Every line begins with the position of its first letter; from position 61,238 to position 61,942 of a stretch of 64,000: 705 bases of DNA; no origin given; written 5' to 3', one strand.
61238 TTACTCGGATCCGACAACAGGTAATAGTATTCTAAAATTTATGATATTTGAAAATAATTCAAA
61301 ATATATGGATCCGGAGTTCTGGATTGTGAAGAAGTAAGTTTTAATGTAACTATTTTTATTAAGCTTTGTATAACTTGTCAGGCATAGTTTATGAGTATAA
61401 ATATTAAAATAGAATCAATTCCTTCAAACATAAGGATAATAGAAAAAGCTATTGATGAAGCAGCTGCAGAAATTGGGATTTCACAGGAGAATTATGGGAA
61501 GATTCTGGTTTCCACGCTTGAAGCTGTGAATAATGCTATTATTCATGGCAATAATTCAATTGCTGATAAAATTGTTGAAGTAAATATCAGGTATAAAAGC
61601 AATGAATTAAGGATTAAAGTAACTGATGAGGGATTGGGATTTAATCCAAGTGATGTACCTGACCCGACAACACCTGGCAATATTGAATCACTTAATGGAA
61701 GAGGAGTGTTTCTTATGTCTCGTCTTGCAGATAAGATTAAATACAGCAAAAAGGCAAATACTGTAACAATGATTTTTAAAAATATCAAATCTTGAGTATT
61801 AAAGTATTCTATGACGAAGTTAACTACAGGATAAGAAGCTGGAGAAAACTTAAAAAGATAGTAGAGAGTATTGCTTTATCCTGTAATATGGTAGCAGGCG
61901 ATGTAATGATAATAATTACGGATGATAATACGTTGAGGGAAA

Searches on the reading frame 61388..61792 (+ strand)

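Call 25: search_protein_families(library=pfam, proteins=[window:61388-61792:+], max_evalue=0.001)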
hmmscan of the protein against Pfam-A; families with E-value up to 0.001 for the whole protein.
window:61388-61792:+ (135 aa): 2 families
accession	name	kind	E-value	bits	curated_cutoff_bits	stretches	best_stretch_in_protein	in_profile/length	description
PF13581.12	HATPase_c_2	-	8.3e-24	84.5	27.4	1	12-130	5-127/127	Histidine kinase-like ATPase domain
PF02518.31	HATPase_c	-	5.8e-06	27.2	26.4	1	44-119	11-93/111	Histidine kinase-, DNA gyrase B-, and HSP90-like ATPase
